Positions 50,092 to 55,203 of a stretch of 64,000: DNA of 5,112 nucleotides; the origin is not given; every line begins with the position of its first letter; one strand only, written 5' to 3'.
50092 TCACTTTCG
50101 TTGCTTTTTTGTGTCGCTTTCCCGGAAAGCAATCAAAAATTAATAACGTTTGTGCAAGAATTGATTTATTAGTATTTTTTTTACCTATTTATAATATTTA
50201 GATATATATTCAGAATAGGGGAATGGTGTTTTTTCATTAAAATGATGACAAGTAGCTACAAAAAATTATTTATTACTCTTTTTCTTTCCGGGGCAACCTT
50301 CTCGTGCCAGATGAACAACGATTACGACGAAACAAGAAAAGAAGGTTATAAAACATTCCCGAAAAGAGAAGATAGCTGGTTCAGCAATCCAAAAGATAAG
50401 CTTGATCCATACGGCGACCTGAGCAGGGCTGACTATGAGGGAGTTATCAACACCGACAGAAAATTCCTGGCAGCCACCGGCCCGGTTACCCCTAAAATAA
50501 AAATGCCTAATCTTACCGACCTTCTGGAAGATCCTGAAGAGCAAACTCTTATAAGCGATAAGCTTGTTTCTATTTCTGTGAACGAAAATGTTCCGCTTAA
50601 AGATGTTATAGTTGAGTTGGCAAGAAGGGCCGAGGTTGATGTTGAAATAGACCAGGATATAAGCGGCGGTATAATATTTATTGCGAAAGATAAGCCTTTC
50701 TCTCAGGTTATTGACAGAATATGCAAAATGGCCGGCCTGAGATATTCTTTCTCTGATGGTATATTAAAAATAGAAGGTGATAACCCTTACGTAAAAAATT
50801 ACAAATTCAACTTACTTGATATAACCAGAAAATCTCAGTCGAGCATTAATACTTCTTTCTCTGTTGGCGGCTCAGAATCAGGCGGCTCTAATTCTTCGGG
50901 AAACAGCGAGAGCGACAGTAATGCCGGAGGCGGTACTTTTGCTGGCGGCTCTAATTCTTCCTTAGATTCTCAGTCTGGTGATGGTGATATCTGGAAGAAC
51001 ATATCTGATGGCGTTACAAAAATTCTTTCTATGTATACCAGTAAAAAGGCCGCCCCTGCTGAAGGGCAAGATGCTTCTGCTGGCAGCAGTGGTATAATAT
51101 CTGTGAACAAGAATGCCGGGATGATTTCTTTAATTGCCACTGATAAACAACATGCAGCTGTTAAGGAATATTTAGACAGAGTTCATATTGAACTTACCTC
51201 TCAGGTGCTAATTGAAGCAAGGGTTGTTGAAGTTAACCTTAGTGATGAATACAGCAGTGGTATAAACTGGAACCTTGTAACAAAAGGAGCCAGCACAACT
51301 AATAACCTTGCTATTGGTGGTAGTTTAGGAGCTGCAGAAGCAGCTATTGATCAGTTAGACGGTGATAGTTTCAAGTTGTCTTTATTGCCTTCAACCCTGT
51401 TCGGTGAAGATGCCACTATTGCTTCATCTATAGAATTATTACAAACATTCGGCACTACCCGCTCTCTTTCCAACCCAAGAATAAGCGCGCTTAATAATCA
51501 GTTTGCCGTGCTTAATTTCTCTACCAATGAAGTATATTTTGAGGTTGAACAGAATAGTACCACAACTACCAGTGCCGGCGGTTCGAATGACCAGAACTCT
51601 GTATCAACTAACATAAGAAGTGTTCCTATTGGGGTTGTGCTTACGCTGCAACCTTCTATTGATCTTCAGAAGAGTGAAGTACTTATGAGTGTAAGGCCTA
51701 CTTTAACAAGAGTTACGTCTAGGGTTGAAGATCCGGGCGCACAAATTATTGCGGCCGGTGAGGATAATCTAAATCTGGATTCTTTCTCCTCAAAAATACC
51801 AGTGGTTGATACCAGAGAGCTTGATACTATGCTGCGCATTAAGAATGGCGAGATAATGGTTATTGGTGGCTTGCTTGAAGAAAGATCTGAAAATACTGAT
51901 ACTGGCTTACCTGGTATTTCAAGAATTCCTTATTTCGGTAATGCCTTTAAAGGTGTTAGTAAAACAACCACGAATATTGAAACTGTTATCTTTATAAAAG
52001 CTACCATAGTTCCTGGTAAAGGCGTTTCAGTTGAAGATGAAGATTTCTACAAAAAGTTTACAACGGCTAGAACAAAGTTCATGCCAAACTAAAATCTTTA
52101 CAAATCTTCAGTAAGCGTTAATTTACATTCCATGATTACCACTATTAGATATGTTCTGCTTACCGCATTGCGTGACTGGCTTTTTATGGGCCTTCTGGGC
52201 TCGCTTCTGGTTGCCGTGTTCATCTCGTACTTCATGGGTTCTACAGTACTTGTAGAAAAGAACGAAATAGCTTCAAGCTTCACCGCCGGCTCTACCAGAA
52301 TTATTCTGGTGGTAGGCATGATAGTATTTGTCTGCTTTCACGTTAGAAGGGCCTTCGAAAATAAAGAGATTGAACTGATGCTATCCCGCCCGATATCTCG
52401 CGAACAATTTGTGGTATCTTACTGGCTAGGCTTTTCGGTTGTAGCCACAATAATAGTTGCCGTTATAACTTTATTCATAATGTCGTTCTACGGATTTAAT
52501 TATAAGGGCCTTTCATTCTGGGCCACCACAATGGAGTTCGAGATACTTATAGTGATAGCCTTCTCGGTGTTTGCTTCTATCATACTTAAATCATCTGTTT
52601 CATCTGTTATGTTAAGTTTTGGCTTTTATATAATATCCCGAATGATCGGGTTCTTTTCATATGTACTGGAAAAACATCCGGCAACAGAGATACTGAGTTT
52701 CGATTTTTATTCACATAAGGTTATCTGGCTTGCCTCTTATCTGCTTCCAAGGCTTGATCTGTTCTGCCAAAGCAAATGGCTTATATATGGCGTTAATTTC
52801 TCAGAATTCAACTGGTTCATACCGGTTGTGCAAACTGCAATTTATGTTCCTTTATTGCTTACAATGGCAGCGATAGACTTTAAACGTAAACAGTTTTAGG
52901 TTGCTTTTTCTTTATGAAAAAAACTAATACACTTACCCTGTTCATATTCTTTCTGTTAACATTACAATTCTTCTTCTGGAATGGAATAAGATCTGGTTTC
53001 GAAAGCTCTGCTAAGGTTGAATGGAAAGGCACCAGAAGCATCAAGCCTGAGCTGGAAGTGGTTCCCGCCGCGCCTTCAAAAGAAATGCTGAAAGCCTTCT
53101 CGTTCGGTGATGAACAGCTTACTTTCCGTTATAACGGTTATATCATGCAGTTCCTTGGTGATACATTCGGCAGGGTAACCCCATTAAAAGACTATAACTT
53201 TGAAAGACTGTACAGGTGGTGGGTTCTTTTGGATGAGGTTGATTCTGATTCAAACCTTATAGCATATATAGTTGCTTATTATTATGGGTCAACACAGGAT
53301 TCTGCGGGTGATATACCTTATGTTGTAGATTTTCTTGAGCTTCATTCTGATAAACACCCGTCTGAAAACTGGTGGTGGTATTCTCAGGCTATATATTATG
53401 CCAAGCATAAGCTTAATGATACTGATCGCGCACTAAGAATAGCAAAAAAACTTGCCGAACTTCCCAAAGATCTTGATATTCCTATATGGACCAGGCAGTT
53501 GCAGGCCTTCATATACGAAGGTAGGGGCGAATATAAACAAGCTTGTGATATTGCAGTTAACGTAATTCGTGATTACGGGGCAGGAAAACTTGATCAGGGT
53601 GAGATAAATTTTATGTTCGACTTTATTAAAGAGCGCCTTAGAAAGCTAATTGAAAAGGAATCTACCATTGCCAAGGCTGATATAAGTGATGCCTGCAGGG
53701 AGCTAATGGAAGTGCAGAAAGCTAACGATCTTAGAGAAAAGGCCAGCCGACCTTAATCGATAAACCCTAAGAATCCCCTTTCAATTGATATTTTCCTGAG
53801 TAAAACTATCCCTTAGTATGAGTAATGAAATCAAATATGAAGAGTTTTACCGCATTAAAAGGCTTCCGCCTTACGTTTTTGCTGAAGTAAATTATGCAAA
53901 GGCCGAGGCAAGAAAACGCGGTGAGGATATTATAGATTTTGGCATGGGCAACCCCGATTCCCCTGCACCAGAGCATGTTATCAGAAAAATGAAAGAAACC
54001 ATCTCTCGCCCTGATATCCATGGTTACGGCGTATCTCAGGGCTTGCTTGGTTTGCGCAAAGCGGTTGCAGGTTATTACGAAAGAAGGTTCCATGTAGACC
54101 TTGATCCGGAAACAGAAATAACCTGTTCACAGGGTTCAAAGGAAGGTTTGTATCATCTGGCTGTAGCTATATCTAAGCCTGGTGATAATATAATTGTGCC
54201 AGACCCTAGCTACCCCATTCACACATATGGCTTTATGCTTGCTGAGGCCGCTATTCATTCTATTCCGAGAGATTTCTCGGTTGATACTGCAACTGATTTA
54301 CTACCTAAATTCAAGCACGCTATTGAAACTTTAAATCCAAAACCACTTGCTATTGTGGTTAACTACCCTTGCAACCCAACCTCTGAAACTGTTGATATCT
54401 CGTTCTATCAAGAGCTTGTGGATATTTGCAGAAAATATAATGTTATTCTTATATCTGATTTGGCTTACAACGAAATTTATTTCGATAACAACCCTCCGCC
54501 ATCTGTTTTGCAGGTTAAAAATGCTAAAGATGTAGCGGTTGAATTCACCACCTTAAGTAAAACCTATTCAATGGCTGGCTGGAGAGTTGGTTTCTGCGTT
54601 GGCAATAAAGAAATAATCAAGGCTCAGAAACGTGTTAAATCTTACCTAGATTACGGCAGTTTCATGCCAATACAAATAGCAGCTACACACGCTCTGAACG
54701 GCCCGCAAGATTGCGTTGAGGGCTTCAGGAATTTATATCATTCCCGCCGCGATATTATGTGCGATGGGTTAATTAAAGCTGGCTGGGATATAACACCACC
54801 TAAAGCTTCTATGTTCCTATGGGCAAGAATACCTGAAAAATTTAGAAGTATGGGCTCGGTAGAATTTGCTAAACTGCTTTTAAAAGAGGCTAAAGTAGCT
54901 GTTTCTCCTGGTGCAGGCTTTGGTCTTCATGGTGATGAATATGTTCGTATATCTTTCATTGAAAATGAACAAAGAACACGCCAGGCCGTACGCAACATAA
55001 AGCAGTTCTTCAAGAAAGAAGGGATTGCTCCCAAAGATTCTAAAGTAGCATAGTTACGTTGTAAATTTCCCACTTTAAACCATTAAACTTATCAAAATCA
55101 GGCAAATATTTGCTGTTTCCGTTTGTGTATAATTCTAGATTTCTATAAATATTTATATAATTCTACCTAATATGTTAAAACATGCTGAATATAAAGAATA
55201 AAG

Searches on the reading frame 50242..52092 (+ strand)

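Call 49: search_protein_families(library=pfam, proteins=[window:50242-52092:+], max_evalue=1e-10)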
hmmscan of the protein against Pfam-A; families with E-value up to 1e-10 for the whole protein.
window:50242-52092:+ (616 aa): 1 family
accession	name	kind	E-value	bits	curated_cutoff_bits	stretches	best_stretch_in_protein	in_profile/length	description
PF00263.26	Secretin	-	1.6e-29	103.1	27.5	1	400-590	2-168/169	Bacterial type II and III secretion system protein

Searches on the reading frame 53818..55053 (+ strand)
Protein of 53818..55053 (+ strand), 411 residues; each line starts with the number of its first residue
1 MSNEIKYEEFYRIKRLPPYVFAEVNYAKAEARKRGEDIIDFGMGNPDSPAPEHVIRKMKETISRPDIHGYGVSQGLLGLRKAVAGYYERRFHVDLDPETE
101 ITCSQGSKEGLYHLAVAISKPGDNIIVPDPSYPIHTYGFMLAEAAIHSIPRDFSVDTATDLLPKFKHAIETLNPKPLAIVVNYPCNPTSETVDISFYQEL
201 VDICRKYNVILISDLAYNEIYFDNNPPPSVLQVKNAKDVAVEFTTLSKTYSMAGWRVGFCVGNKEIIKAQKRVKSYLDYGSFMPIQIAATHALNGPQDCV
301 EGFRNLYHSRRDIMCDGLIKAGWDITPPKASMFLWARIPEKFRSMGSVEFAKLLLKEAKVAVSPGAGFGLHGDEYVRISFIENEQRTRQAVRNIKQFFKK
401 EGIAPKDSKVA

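Call 49: search_protein_families(library=pfam, proteins=[window:53818-55053:+], max_evalue=1e-10)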
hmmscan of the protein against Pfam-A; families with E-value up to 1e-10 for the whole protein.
window:53818-55053:+ (411 aa): 1 family
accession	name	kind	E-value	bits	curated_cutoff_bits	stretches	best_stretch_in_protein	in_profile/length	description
PF00155.27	Aminotran_1_2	-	1.9e-62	212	19.7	1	37-391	2-358/361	Aminotransferase class I and II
